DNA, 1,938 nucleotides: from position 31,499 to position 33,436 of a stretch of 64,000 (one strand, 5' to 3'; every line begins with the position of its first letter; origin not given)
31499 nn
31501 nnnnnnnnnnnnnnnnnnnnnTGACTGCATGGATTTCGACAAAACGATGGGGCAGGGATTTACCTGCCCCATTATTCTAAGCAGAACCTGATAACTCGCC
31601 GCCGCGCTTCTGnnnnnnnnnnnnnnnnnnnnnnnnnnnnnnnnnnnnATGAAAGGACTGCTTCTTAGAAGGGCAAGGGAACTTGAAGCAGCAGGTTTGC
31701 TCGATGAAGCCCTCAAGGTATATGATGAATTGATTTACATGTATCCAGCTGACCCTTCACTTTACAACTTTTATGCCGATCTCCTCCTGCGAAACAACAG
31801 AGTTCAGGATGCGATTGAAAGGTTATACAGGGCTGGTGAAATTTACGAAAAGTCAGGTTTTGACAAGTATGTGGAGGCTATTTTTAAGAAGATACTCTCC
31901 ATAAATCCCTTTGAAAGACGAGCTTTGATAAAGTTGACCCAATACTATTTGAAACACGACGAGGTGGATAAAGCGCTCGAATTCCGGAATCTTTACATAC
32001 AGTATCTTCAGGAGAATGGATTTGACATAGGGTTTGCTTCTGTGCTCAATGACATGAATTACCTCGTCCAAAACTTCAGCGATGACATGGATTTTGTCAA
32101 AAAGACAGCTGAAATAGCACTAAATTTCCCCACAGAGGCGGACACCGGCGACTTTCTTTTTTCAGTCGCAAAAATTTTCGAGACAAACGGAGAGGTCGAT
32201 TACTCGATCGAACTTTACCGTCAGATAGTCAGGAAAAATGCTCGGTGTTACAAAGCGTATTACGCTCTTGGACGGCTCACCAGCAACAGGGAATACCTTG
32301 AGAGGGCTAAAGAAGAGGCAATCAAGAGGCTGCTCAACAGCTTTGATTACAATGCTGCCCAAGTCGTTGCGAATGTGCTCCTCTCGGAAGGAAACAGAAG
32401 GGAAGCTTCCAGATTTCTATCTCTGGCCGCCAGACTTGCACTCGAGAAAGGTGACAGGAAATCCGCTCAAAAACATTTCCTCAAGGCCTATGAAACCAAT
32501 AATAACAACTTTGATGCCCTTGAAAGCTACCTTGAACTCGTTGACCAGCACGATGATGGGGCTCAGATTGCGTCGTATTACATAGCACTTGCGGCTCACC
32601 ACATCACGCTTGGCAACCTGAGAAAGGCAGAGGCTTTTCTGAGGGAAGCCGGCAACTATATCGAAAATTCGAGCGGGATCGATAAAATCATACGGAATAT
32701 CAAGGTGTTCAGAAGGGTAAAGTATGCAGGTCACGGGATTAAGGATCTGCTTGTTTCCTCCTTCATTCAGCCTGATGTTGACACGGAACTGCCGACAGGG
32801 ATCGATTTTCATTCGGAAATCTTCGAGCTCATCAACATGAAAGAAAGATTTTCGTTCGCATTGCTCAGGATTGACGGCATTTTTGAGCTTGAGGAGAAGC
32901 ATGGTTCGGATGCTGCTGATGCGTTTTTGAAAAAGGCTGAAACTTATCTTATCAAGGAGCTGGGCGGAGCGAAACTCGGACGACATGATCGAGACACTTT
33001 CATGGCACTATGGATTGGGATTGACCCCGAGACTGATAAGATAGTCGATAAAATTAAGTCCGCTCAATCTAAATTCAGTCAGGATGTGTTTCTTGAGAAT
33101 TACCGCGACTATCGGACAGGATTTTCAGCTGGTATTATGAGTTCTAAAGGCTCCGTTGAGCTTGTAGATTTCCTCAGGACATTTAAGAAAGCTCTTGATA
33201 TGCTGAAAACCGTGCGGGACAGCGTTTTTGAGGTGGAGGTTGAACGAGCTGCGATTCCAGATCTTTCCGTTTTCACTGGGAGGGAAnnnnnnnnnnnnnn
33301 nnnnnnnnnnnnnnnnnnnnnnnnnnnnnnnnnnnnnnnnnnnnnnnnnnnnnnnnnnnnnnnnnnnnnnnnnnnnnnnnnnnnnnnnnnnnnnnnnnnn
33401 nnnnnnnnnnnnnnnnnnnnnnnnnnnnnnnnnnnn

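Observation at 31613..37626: Giant TPR / degenerate-GGDEF / P-loop NTPase / TPR protein translationally coupled to an amidohydrolase: a candidate two-gene sensing or defence-like module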

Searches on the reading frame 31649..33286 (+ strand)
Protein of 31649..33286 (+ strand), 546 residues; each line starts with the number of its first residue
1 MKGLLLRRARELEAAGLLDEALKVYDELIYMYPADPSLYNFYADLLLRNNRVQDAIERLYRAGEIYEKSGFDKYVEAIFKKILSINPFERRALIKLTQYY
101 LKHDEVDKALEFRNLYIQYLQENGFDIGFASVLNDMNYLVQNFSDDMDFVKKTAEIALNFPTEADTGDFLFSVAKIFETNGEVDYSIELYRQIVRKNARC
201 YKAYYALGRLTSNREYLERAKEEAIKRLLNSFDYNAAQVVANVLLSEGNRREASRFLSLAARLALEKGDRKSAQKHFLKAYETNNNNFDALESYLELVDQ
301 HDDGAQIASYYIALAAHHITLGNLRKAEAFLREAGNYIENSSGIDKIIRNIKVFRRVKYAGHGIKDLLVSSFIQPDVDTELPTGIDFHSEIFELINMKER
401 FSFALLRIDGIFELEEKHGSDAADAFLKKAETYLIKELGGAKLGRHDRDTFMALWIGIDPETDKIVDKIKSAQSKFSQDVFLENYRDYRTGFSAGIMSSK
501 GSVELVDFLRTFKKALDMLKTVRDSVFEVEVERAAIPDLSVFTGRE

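Call 48: search_protein_representatives(alignment_id=A2)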
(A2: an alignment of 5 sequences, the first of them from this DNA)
Query: 5 sequences, 555 profile positions. Proteins with E-value up to 0.001 (for the whole library): 49894; up to 1e-10: 1171; up to 1e-30: 34. The best 150 are listed.
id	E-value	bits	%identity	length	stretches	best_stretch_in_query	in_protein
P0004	1.8e-284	961.2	-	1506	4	1-555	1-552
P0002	4.2e-273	923.7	-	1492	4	1-555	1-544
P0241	1.2e-77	278.5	-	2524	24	237-350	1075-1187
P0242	2.9e-66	240.9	-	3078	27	238-349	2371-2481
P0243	3.6e-61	224.1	-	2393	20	235-345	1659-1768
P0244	3.8e-59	217.4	-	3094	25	227-364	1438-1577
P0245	1.0e-58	216.0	-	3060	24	204-381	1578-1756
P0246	5.0e-58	213.7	-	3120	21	235-352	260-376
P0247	4.4e-56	207.3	-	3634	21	240-352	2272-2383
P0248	1.1e-50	189.4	-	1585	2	2-523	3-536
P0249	5.9e-50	187.1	-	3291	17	214-353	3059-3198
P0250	3.6e-49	184.5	-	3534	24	238-409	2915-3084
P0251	2.3e-46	175.2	-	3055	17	11-341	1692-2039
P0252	6.5e-46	173.7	-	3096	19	203-342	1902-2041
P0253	6.5e-45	170.4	-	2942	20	234-342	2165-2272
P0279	3.7e-28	115.1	-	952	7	4-107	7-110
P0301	1.5e-25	106.5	-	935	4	6-119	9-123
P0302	2.6e-25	105.7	-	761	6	5-111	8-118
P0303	5.6e-25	104.6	-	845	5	3-133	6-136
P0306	2.1e-24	102.8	-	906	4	2-109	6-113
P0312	2.4e-23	99.2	-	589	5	5-104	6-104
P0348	2.1e-20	89.5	-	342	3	2-102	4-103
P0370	2.7e-19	85.9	-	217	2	5-107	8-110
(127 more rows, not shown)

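Call 49: search_protein_families(library=pfam, proteins=[P0248, P0279, P0301, P0302, P0303, P0306, P0312, P0348, P0370], max_evalue=0.0001)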
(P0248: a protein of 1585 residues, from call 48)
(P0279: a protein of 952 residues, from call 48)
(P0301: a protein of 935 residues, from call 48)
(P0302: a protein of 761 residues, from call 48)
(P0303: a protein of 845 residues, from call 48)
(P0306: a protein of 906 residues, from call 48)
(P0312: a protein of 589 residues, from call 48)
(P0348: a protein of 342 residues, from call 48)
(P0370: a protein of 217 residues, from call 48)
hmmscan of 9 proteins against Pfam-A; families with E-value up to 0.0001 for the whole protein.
P0248 (1585 aa): 22 families
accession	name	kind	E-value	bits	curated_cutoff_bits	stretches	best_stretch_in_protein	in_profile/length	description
PF07719.23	TPR_2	-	1.6e-20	71.9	27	0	9-36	7-34/34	Tetratricopeptide repeat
PF13428.12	TPR_14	-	9.5e-20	69.5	23.5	0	7-45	5-43/44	Tetratricopeptide repeat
PF14559.12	TPR_19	-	1.1e-19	71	25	0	17-58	5-46/68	Tetratricopeptide repeat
PF13424.12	TPR_12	-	7.2e-16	58.6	30.1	0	16-69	16-77/77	Tetratricopeptide repeat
PF13432.12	TPR_16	-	4.9e-15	56.1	32.7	1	16-69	10-63/65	Tetratricopeptide repeat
PF13191.12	AAA_16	-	2e-14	54.9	32.6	1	565-731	1-157/167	AAA ATPase domain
PF17874.7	TPR_MalT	-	9.8e-13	48.5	45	1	1047-1305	7-267/336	MalT-like TPR region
PF01637.24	ATPase_2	-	5.3e-12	46.5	33.2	1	566-810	1-219/225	ATPase domain predominantly from Archaea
PF13431.12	TPR_17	-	2.1e-10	40.5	24.4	0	26-57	2-33/34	Tetratricopeptide repeat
PF25058.1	ARM_TT21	-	3.4e-10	40.5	27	0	226-311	44-129/155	Tetratricopeptide repeat protein 21 ARM repeat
PF00515.34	TPR_1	-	3.2e-09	36.6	27.8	0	12-36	10-34/34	Tetratricopeptide repeat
PF13181.12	TPR_8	-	1.3e-08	34.7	25.7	0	37-68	1-32/34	Tetratricopeptide repeat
PF00990.26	GGDEF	-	1.6e-08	34.9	23.8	1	385-530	4-149/161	Diguanylate cyclase, GGDEF domain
PF13414.12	TPR_11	-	2.2e-08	34.1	26.8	1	15-51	6-42/42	TPR repeat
PF13174.12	TPR_6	-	5.6e-08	33.4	26.3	0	7-35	4-32/33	Tetratricopeptide repeat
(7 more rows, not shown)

P0279 (952 aa): 25 families
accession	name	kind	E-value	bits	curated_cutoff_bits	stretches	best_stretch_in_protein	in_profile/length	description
PF07719.23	TPR_2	-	7.7e-42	138.4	27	1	488-520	2-34/34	Tetratricopeptide repeat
PF13181.12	TPR_8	-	2.2e-39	130.7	25.7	1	488-520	2-34/34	Tetratricopeptide repeat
PF13428.12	TPR_14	-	1.6e-38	127.6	23.5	0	491-527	5-41/44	Tetratricopeptide repeat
PF14559.12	TPR_19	-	8.6e-38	128.9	25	1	247-309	3-65/68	Tetratricopeptide repeat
PF13414.12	TPR_11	-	2.2e-34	117.3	26.8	1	13-52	2-41/42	TPR repeat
PF00515.34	TPR_1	-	4e-33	112.3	27.8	1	488-520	2-34/34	Tetratricopeptide repeat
PF13432.12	TPR_16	-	9.5e-30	103.1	32.7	0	246-302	8-64/65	Tetratricopeptide repeat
PF13424.12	TPR_12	-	3.9e-26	91.5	30.1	0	776-836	5-73/77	Tetratricopeptide repeat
PF13431.12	TPR_17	-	8.7e-20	69.7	24.4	0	28-58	2-32/34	Tetratricopeptide repeat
PF13174.12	TPR_6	-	2.5e-19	69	26.3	0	116-145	3-32/33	Tetratricopeptide repeat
PF23914.1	TPR_CcmH_CycH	-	2e-18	67.2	42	1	164-255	45-141/158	Cytochrome c-type biogenesis protein H TPR domain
PF13176.12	TPR_7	-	2.8e-16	58.6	27.9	0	119-142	5-30/36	Tetratricopeptide repeat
PF25064.1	ARM_TT21_5th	-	2.4e-12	47.6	27.8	0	120-194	8-80/117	TT21 fifth ARM repeats domain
PF24575.1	TPR_Slam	-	4.1e-12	46.9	35.2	0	120-168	54-102/104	Surface lipoprotein assembly modifier, N-terminal TPR repeats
PF12895.13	ANAPC3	-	2.5e-10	40.9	27.2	0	215-292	3-79/82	Anaphase-promoting complex, cyclosome, subunit 3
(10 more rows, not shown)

P0301 (935 aa): 24 families
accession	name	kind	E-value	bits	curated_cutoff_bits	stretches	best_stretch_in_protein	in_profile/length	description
PF14559.12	TPR_19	-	6.2e-45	151.8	25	2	177-239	1-63/68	Tetratricopeptide repeat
PF13428.12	TPR_14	-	1.4e-29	99.9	23.5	0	349-381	7-39/44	Tetratricopeptide repeat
PF13414.12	TPR_11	-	4.6e-23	81.1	26.8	0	174-201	1-28/42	TPR repeat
PF13432.12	TPR_16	-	1.9e-22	79.8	32.7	1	241-290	3-52/65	Tetratricopeptide repeat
PF07719.23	TPR_2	-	2.7e-21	74.3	27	0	170-199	4-33/34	Tetratricopeptide repeat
PF13181.12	TPR_8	-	1.3e-20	72.2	25.7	0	172-200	6-34/34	Tetratricopeptide repeat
PF13431.12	TPR_17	-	2.5e-17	62.1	24.4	0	136-167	2-33/34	Tetratricopeptide repeat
PF13424.12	TPR_12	-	2.4e-14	53.7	30.1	0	326-370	26-72/77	Tetratricopeptide repeat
PF24575.1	TPR_Slam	-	4.7e-11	43.5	35.2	0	318-383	23-87/104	Surface lipoprotein assembly modifier, N-terminal TPR repeats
PF13174.12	TPR_6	-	2.6e-10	40.7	26.3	0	349-375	6-32/33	Tetratricopeptide repeat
PF25064.1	ARM_TT21_5th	-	4.3e-10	40.4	27.8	0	15-68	11-64/117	TT21 fifth ARM repeats domain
PF12895.13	ANAPC3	-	2.7e-09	37.6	27.2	0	181-257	3-78/82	Anaphase-promoting complex, cyclosome, subunit 3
PF13176.12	TPR_7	-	7.7e-09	35.4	27.9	0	173-197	5-29/36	Tetratricopeptide repeat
PF12569.14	NatA_aux_su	-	1.4e-08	34.6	33.3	0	17-293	16-284/515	N-terminal acetyltransferase A, auxiliary subunit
PF20225.4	DUF6584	-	1.3e-07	32.2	27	0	247-288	15-56/171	Family of unknown function (DUF6584)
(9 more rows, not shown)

P0302 (761 aa): 26 families (the best 25 are shown)
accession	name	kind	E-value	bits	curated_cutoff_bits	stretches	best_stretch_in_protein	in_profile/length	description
PF13428.12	TPR_14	-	3.1e-48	157.6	23.5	0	527-559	6-38/44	Tetratricopeptide repeat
PF07719.23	TPR_2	-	3.9e-43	142.5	27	0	677-704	2-29/34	Tetratricopeptide repeat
PF14559.12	TPR_19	-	1.3e-39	134.8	25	1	216-281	2-67/68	Tetratricopeptide repeat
PF13432.12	TPR_16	-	4.6e-35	120.1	32.7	0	178-237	4-63/65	Tetratricopeptide repeat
PF13181.12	TPR_8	-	9.5e-34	113.1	25.7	0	677-705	2-30/34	Tetratricopeptide repeat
PF13414.12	TPR_11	-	2.1e-29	101.4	26.8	2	13-51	2-40/42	TPR repeat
PF00515.34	TPR_1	-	5e-28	96.2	27.8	0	677-704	2-29/34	Tetratricopeptide repeat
PF13176.12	TPR_7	-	1.5e-27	93.7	27.9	0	529-557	6-34/36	Tetratricopeptide repeat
PF13431.12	TPR_17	-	7.5e-25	85.5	24.4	0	193-225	1-33/34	Tetratricopeptide repeat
PF13424.12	TPR_12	-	2.7e-23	82.4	30.1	1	678-740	5-71/77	Tetratricopeptide repeat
PF13174.12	TPR_6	-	5e-21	74.3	26.3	0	677-704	1-28/33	Tetratricopeptide repeat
PF13371.12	TPR_9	-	1.5e-14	54.2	35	0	180-227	4-51/73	Tetratricopeptide repeat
PF23914.1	TPR_CcmH_CycH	-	2.4e-14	53.9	42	0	198-298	43-146/158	Cytochrome c-type biogenesis protein H TPR domain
PF24575.1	TPR_Slam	-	2e-13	51.1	35.2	0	122-170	52-100/104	Surface lipoprotein assembly modifier, N-terminal TPR repeats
PF12895.13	ANAPC3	-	5.8e-13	49.4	27.2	0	640-701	21-81/82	Anaphase-promoting complex, cyclosome, subunit 3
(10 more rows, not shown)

P0303 (845 aa): 26 families (the best 25 are shown)
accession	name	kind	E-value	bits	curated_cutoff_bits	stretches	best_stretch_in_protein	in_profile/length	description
PF14559.12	TPR_19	-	8.1e-49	164.3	25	3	177-235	1-60/68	Tetratricopeptide repeat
PF07719.23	TPR_2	-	1.7e-43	143.6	27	0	420-450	3-33/34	Tetratricopeptide repeat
PF13181.12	TPR_8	-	4.4e-36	120.4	25.7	0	722-748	3-29/34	Tetratricopeptide repeat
PF13428.12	TPR_14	-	3e-32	108.2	23.5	0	425-457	8-40/44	Tetratricopeptide repeat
PF00515.34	TPR_1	-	8.8e-31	104.9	27.8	1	425-450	8-33/34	Tetratricopeptide repeat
PF13432.12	TPR_16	-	3.7e-27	94.8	32.7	0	243-290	6-52/65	Tetratricopeptide repeat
PF13414.12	TPR_11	-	9.3e-26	89.7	26.8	0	425-457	1-33/42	TPR repeat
PF13424.12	TPR_12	-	1.1e-24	86.8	30.1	0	722-787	5-72/77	Tetratricopeptide repeat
PF13176.12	TPR_7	-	1.1e-24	84.8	27.9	0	474-503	1-32/36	Tetratricopeptide repeat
PF13174.12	TPR_6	-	5.6e-21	74.1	26.3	0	722-748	2-28/33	Tetratricopeptide repeat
PF13431.12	TPR_17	-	2e-20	71.7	24.4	0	28-59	2-33/34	Tetratricopeptide repeat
PF25064.1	ARM_TT21_5th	-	3.5e-16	60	27.8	0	11-67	7-63/117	TT21 fifth ARM repeats domain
PF12895.13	ANAPC3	-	3.7e-12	46.8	27.2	0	162-226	18-81/82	Anaphase-promoting complex, cyclosome, subunit 3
PF13371.12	TPR_9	-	2.4e-10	40.7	35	0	18-68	8-58/73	Tetratricopeptide repeat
PF24575.1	TPR_Slam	-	2.2e-09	38.1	35.2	0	151-217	32-97/104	Surface lipoprotein assembly modifier, N-terminal TPR repeats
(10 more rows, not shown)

P0306 (906 aa): 20 families
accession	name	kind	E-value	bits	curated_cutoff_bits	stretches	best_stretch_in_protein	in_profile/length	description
PF13428.12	TPR_14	-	1.8e-36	121.2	23.5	0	571-609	3-41/44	Tetratricopeptide repeat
PF14559.12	TPR_19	-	1.7e-33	115.2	25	0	237-285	3-51/68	Tetratricopeptide repeat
PF13432.12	TPR_16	-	4.9e-30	104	32.7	1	230-286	2-58/65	Tetratricopeptide repeat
PF07719.23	TPR_2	-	5.3e-26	89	27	0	575-602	7-34/34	Tetratricopeptide repeat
PF13431.12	TPR_17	-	2.4e-21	74.6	24.4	0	29-59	2-32/34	Tetratricopeptide repeat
PF13181.12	TPR_8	-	4.7e-20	70.4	25.7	0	576-602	8-34/34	Tetratricopeptide repeat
PF00515.34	TPR_1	-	2.2e-19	68.8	27.8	0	42-66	3-27/34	Tetratricopeptide repeat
PF13414.12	TPR_11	-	2.4e-18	66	26.8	1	14-53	2-41/42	TPR repeat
PF12895.13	ANAPC3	-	2.5e-17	63.3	27.2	0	283-328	27-71/82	Anaphase-promoting complex, cyclosome, subunit 3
PF13174.12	TPR_6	-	3e-15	56.2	26.3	0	576-602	7-33/33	Tetratricopeptide repeat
PF13424.12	TPR_12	-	1.4e-13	51.3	30.1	0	764-824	8-69/77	Tetratricopeptide repeat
PF24575.1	TPR_Slam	-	2.7e-10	41.1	35.2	0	119-166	52-99/104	Surface lipoprotein assembly modifier, N-terminal TPR repeats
PF25064.1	ARM_TT21_5th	-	4.6e-10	40.3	27.8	0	672-766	19-113/117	TT21 fifth ARM repeats domain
PF13176.12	TPR_7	-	8.9e-10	38.3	27.9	0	803-824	2-23/36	Tetratricopeptide repeat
PF23914.1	TPR_CcmH_CycH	-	3.9e-09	37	42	0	291-341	99-149/158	Cytochrome c-type biogenesis protein H TPR domain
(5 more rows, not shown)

P0312 (589 aa): 31 families (the best 25 are shown)
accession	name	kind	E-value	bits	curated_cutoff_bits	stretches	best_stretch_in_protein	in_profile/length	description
PF13428.12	TPR_14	-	1.3e-42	140.3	23.5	0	420-450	8-38/44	Tetratricopeptide repeat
PF07719.23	TPR_2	-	2e-40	134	27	0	38-68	3-33/34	Tetratricopeptide repeat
PF13181.12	TPR_8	-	8.6e-36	119.5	25.7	0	39-67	4-32/34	Tetratricopeptide repeat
PF14559.12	TPR_19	-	1.3e-32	112.4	25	1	212-274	5-67/68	Tetratricopeptide repeat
PF00515.34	TPR_1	-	1.2e-26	91.9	27.8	0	38-66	3-31/34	Tetratricopeptide repeat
PF13432.12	TPR_16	-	3.8e-23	82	32.7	0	9-65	3-60/65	Tetratricopeptide repeat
PF13174.12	TPR_6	-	1.1e-22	79.5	26.3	0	528-556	3-31/33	Tetratricopeptide repeat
PF13424.12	TPR_12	-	2.6e-22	79.2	30.1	0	20-68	27-77/77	Tetratricopeptide repeat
PF13176.12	TPR_7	-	4.8e-17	61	27.9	0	169-197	4-34/36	Tetratricopeptide repeat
PF23914.1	TPR_CcmH_CycH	-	2e-16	60.7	42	1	191-289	43-144/158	Cytochrome c-type biogenesis protein H TPR domain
PF13414.12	TPR_11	-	2.1e-16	59.7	26.8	0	174-201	4-31/42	TPR repeat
PF25058.1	ARM_TT21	-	3.4e-14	53.5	27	1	164-279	26-141/155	Tetratricopeptide repeat protein 21 ARM repeat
PF14938.12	SNAP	-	4.9e-13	49.6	25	0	281-371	57-148/282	Soluble NSF attachment protein, SNAP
PF24575.1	TPR_Slam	-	1.4e-12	48.3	35.2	0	203-253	52-102/104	Surface lipoprotein assembly modifier, N-terminal TPR repeats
PF13371.12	TPR_9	-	2.9e-12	46.8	35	0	174-236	5-67/73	Tetratricopeptide repeat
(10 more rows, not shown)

P0348 (342 aa): 17 families
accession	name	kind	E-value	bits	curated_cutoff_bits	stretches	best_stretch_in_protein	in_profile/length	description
PF13414.12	TPR_11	-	4.4e-15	55.5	26.8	0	175-201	4-30/42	TPR repeat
PF13428.12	TPR_14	-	6.9e-15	54.5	23.5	0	112-153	2-43/44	Tetratricopeptide repeat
PF14559.12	TPR_19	-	1.8e-14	54.2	25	0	178-228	4-54/68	Tetratricopeptide repeat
PF23914.1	TPR_CcmH_CycH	-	2.3e-12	47.4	42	1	195-287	46-141/158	Cytochrome c-type biogenesis protein H TPR domain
PF13424.12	TPR_12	-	8.6e-11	42.3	30.1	0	20-69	26-77/77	Tetratricopeptide repeat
PF14561.12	TPR_20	-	2.2e-10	41.1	25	0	256-317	11-72/90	Tetratricopeptide repeat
PF07719.23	TPR_2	-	4.3e-10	39.3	27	0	171-198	7-34/34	Tetratricopeptide repeat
PF13181.12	TPR_8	-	2.5e-09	37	25.7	0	41-69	5-33/34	Tetratricopeptide repeat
PF13431.12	TPR_17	-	1.1e-08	35.2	24.4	0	187-219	1-33/34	Tetratricopeptide repeat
PF13432.12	TPR_16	-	2.7e-07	31.4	32.7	0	181-222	13-54/65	Tetratricopeptide repeat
PF00515.34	TPR_1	-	3.2e-06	27.2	27.8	0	171-198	7-34/34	Tetratricopeptide repeat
PF24575.1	TPR_Slam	-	7.6e-06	26.7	35.2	0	9-36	52-79/104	Surface lipoprotein assembly modifier, N-terminal TPR repeats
PF12895.13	ANAPC3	-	1e-05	26.1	27.2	0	114-165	27-76/82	Anaphase-promoting complex, cyclosome, subunit 3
PF14938.12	SNAP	-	1.4e-05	25.2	25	0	15-128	52-152/282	Soluble NSF attachment protein, SNAP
PF13371.12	TPR_9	-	5.1e-05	23.6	35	0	119-188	3-72/73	Tetratricopeptide repeat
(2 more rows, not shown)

P0370 (217 aa): 15 families
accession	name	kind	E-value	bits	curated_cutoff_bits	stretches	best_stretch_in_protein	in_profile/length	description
PF13414.12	TPR_11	-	9.5e-20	70.5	26.8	1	13-52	2-41/42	TPR repeat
PF14559.12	TPR_19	-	1.4e-18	67.4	25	1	127-173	5-51/68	Tetratricopeptide repeat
PF13428.12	TPR_14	-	1.8e-18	65.6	23.5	0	116-156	4-44/44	Tetratricopeptide repeat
PF07719.23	TPR_2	-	1.3e-16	59.7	27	0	168-200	2-34/34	Tetratricopeptide repeat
PF13181.12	TPR_8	-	6.3e-16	57.6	25.7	0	170-200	4-34/34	Tetratricopeptide repeat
PF00515.34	TPR_1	-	7.8e-14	51.3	27.8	0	168-200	2-34/34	Tetratricopeptide repeat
PF13432.12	TPR_16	-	1.4e-13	51.4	32.7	0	12-68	4-60/65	Tetratricopeptide repeat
PF24575.1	TPR_Slam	-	2.1e-11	44.6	35.2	0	125-168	59-102/104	Surface lipoprotein assembly modifier, N-terminal TPR repeats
PF13431.12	TPR_17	-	8e-11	41.8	24.4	0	28-60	2-34/34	Tetratricopeptide repeat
PF13174.12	TPR_6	-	3e-08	34.2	26.3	0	171-199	4-32/33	Tetratricopeptide repeat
PF14938.12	SNAP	-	3.2e-08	33.8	25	0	130-202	98-170/282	Soluble NSF attachment protein, SNAP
PF13176.12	TPR_7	-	9.3e-07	28.9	27.9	0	173-199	5-31/36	Tetratricopeptide repeat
PF13424.12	TPR_12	-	9.7e-07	29.3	30.1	0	18-70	23-76/77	Tetratricopeptide repeat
PF14561.12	TPR_20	-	4.1e-05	24.3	25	0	134-173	9-48/90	Tetratricopeptide repeat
PF23914.1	TPR_CcmH_CycH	-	4.3e-05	23.8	42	0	127-160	64-97/158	Cytochrome c-type biogenesis protein H TPR domain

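Call 50: find_encoding_contigs(protein=P0248, flank=8000, max_places=3)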
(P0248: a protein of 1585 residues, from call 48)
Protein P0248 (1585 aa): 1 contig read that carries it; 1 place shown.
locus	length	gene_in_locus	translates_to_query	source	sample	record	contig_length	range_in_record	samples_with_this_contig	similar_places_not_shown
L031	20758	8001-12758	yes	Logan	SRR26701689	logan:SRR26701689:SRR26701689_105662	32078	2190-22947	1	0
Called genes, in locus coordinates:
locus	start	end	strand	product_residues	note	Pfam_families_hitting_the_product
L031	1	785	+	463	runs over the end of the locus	PF02589:LUD_dom, PF13183:Fer4_8, PF11870:LutB_C (weak)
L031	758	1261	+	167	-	PF02589:LUD_dom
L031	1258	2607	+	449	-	PF02386:TrkH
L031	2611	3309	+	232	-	PF01210:NAD_Gly3P_dh_N (weak), PF02254:TrkA_N, PF02558:ApbA (weak), PF02737:3HCDH_N (weak), PF03446:NAD_binding_2 (weak), PF03721:UDPG_MGDP_dh_N (weak), PF03807:F420_oxidored, PF02080:TrkA_C, +1 more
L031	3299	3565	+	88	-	PF13428:TPR_14 (weak), PF13424:TPR_12 (weak), PF13432:TPR_16, PF13371:TPR_9 (weak), PF13414:TPR_11 (weak), PF14559:TPR_19, PF13431:TPR_17 (weak), PF00515:TPR_1 (weak), +6 more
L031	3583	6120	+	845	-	PF00082:Peptidase_S8, PF18962:Por_Secre_tail (weak)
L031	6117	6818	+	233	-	PF00702:Hydrolase, PF13419:HAD_2, PF13242:Hydrolase_like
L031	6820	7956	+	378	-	-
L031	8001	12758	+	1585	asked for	PF00515:TPR_1 (faint), PF07719:TPR_2 (faint), PF13414:TPR_11, PF13432:TPR_16 (weak), PF00990:GGDEF, PF01637:ATPase_2, PF13191:AAA_16, PF17874:TPR_MalT, +12 more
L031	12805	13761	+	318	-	PF00348:polyprenyl_synt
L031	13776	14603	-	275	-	PF00753:Lactamase_B, PF23023:Anti-Pycsar_Apyc1 (weak)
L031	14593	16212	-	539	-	PF06418:CTP_synth_N, PF00117:GATase, PF07722:Peptidase_C26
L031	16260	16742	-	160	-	PF01288:HPPK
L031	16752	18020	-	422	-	PF01512:Complex1_51K, PF22461:SLBB_2 (weak), PF10589:NADH_4Fe-4S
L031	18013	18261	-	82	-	-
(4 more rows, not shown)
